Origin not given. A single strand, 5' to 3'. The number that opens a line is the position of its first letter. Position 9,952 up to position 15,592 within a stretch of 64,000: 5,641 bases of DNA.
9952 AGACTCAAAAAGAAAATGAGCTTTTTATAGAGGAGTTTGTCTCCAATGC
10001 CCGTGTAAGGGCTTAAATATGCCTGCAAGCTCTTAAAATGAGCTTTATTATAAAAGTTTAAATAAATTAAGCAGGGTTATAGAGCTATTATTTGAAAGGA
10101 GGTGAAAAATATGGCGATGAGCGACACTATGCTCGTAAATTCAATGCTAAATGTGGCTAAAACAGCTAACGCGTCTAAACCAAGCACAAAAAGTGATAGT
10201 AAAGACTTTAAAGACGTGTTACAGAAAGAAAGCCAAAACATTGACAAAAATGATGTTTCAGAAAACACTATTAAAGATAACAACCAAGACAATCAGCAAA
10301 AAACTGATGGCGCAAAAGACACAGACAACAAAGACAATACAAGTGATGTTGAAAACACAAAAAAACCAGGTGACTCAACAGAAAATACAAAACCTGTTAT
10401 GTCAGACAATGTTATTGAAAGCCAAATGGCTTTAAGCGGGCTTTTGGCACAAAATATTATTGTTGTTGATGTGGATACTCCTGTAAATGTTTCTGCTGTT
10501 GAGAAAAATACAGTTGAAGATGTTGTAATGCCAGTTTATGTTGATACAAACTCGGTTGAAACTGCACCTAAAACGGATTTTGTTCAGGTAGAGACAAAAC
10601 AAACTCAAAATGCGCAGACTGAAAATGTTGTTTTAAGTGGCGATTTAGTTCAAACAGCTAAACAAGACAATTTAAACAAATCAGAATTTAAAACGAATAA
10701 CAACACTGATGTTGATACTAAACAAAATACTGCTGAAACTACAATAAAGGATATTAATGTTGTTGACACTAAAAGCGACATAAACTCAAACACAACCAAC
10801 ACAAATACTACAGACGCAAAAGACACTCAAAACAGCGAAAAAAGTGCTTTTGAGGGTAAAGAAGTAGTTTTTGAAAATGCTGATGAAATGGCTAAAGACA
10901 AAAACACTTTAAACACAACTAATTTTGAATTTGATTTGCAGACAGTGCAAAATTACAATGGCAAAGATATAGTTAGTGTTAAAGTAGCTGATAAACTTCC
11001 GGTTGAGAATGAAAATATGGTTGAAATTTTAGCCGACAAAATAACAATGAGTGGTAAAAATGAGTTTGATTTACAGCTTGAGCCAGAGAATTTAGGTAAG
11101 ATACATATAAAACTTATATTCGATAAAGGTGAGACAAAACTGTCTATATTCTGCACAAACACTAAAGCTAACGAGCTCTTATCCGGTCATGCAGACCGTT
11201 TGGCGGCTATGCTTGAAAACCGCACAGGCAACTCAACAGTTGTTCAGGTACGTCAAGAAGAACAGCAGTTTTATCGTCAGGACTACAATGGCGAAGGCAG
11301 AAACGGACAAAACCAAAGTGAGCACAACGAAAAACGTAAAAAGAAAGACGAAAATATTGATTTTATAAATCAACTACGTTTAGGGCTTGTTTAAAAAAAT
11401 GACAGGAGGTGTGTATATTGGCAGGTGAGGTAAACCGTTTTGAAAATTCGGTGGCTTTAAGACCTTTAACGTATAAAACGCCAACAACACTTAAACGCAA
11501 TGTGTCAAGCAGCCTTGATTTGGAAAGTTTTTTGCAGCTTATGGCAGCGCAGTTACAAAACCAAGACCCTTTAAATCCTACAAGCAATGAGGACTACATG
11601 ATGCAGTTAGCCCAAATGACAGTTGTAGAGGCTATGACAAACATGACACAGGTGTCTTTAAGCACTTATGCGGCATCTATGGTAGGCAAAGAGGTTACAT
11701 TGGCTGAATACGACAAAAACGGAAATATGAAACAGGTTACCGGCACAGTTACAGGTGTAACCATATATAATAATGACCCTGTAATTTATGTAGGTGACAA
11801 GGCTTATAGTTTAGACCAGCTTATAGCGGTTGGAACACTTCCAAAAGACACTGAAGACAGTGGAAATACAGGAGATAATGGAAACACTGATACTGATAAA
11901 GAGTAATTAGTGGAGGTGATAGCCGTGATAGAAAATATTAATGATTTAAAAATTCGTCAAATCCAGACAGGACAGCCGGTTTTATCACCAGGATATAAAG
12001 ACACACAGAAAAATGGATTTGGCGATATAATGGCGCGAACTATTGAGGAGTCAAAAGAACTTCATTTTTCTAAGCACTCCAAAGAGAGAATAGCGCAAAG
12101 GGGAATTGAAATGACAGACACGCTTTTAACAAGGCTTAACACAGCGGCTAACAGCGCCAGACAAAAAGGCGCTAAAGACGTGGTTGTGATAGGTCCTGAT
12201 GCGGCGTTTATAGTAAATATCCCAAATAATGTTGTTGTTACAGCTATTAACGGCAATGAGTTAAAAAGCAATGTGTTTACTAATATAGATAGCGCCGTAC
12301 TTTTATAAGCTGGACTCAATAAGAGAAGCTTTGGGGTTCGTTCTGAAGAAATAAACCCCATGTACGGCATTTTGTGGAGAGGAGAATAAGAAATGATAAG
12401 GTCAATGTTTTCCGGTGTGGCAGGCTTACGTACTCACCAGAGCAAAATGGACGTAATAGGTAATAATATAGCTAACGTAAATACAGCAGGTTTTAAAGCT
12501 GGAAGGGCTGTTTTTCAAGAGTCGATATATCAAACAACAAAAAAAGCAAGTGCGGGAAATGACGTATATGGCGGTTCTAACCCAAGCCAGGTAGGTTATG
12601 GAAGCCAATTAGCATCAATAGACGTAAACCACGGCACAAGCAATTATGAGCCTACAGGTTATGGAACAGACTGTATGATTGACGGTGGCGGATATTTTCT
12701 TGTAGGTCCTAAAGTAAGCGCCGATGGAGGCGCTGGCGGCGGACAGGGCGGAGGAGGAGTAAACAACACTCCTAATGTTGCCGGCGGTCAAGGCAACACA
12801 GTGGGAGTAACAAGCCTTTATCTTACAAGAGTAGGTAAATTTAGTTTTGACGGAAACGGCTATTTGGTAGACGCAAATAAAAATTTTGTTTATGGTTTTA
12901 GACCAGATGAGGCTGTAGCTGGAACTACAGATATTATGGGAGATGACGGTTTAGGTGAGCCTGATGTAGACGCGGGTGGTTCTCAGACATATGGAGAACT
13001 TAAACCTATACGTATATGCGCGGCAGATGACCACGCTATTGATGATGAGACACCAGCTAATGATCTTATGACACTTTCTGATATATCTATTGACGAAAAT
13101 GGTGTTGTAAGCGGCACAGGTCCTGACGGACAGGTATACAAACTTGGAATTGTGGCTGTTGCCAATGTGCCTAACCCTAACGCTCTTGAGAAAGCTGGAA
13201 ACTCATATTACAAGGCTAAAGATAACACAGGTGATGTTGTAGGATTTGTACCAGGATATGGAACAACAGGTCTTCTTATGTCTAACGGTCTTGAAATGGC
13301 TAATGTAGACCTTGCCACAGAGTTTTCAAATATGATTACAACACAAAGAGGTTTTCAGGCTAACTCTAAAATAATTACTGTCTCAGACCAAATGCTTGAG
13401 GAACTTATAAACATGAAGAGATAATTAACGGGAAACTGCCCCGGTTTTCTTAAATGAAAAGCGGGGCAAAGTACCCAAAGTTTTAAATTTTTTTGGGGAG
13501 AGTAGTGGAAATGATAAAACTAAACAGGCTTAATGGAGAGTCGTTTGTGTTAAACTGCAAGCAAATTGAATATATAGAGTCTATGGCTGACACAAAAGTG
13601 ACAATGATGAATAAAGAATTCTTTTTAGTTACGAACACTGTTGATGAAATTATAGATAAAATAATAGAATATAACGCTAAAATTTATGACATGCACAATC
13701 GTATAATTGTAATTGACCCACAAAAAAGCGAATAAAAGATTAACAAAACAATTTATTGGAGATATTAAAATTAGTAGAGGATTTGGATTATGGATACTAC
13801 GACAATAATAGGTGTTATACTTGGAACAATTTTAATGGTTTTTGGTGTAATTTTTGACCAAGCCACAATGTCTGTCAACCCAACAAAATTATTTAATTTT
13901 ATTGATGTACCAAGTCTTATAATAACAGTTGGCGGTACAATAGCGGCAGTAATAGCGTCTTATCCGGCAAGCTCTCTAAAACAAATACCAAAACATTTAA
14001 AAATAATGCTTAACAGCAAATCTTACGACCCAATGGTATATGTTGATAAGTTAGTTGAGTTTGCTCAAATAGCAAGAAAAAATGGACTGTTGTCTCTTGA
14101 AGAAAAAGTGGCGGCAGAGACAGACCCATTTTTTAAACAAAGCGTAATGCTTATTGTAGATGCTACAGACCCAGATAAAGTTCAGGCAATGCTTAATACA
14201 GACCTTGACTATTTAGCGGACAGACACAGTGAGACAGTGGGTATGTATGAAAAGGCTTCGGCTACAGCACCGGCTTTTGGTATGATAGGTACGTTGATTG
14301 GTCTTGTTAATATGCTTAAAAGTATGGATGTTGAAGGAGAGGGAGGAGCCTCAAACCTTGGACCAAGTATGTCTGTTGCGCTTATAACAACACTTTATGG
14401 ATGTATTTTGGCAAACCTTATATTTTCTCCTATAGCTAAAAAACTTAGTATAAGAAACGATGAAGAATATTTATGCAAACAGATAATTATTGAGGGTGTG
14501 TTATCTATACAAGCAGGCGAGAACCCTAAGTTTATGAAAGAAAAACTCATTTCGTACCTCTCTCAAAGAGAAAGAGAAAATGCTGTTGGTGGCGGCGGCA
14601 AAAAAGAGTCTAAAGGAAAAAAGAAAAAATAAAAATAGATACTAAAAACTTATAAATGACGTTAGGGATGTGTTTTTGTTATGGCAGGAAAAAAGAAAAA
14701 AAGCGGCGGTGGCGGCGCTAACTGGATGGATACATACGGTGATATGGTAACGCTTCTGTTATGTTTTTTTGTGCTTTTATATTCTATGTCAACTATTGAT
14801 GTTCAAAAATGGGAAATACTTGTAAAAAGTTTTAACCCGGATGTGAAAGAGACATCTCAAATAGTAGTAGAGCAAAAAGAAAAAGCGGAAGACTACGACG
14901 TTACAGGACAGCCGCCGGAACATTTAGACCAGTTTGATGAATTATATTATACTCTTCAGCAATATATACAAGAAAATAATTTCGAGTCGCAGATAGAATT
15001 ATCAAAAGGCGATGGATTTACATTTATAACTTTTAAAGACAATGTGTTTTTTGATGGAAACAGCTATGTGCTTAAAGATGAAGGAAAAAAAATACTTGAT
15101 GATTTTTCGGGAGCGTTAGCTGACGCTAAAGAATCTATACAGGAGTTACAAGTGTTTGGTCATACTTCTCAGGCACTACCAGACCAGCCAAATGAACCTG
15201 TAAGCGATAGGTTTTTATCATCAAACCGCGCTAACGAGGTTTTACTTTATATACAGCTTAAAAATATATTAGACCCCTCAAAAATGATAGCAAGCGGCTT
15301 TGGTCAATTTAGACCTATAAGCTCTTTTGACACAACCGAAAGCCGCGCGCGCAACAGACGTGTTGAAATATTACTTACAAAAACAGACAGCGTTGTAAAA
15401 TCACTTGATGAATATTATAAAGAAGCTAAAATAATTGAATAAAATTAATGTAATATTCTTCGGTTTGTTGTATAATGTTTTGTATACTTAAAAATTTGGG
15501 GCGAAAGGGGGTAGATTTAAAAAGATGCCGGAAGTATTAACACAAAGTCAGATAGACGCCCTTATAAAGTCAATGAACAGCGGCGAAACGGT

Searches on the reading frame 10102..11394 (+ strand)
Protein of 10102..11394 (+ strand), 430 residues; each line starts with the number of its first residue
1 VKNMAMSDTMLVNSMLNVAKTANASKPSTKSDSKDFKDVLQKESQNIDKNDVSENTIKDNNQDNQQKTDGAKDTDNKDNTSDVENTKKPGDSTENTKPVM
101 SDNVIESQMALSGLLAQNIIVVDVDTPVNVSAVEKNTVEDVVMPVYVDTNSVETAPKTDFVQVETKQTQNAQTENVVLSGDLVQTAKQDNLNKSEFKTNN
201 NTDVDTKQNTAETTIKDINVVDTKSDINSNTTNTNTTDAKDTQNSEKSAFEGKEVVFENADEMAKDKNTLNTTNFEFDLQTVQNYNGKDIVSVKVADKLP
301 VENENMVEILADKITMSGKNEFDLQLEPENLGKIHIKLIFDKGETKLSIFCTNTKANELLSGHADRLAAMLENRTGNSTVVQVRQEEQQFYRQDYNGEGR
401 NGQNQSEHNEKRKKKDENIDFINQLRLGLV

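Call 32: search_protein_families(library=pfam, proteins=[window:10102-11394:+], max_evalue=0.001)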
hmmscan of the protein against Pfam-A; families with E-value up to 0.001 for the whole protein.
window:10102-11394:+ (430 aa): 1 family
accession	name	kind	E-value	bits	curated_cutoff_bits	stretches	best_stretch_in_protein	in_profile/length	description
PF02120.21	Flg_hook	-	8.7e-12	45.1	29.8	1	318-389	11-82/85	Flagellar hook-length control protein FliK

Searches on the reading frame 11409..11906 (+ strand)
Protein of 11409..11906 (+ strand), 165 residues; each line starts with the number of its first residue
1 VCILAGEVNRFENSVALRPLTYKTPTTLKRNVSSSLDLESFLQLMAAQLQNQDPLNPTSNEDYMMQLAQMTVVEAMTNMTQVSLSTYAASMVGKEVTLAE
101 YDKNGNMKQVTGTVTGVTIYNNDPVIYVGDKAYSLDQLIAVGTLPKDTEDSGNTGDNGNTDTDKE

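Call 32: search_protein_families(library=pfam, proteins=[window:11409-11906:+], max_evalue=0.001)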
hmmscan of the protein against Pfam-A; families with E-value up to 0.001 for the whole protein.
window:11409-11906:+ (165 aa): 2 families
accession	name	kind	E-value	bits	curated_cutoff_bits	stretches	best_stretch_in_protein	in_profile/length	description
PF03963.19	FlgD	-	1.4e-16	60.9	27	1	27-81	17-71/75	Flagellar hook capping protein - N-terminal region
PF13861.12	FLgD_tudor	-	0.00018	22.1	26.9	1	86-137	4-56/58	FlgD Tudor-like domain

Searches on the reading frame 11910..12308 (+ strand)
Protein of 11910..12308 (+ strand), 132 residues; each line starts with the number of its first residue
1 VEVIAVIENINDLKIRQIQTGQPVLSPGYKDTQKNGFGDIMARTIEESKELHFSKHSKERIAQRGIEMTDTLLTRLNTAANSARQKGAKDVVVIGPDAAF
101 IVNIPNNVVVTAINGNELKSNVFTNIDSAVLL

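Call 32: search_protein_families(library=pfam, proteins=[window:11910-12308:+], max_evalue=0.001)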
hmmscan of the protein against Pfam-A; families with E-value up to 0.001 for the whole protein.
window:11910-12308:+ (132 aa): 1 family
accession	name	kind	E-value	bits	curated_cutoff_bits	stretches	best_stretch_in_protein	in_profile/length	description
PF12611.13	Flagellar_put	-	9.2e-12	44.9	21.1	1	109-131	2-24/24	Putative flagellar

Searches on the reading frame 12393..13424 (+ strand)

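Call 32: search_protein_families(library=pfam, proteins=[window:12393-13424:+], max_evalue=0.001)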
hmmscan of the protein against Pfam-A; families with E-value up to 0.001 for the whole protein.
window:12393-13424:+ (343 aa): 3 families
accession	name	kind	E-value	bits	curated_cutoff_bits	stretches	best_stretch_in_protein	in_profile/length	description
PF06429.18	Flg_bbr_C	-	3.4e-15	55.7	23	1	300-341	5-46/46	Flagellar basal body rod FlgEFG protein C-terminal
PF00460.25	Flg_bb_rod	-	2.9e-09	37.1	20.7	1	8-35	4-31/31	Flagella basal body rod protein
PF22692.1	LlgE_F_G_D1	-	0.00073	20.1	27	0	142-240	17-63/64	Flagellar hook protein FlgE/F/G D1 domain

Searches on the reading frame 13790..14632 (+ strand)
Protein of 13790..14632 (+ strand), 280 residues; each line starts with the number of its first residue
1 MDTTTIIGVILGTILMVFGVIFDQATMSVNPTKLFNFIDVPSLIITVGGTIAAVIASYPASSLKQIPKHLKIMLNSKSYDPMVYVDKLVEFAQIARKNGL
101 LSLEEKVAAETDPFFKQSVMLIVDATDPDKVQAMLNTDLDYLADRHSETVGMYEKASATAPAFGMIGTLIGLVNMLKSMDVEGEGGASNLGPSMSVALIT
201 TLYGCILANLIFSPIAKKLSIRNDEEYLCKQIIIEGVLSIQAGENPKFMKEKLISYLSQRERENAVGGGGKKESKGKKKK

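Call 32: search_protein_families(library=pfam, proteins=[window:13790-14632:+], max_evalue=0.001)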
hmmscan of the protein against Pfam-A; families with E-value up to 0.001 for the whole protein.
window:13790-14632:+ (280 aa): 2 families
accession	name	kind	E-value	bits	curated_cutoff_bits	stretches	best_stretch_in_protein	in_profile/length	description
PF01618.21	MotA_ExbB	-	2.5e-27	95.6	22.9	1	110-227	5-122/127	MotA/TolQ/ExbB proton channel family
PF20560.3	MotA_N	-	9.2e-05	23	27.3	1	32-97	20-86/91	Motility protein A N-terminal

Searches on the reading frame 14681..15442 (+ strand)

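Call 32: search_protein_families(library=pfam, proteins=[window:14681-15442:+], max_evalue=0.001)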
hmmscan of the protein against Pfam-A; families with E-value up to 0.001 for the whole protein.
window:14681-15442:+ (253 aa): 2 families
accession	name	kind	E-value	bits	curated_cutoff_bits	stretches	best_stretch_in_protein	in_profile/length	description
PF13677.11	MotB_plug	-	8.2e-20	70.6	24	1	5-52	5-55/58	Membrane MotB of proton-channel complex MotA/MotB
PF00691.25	OmpA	-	2.9e-14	53.6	27.2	1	123-226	1-98/98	OmpA family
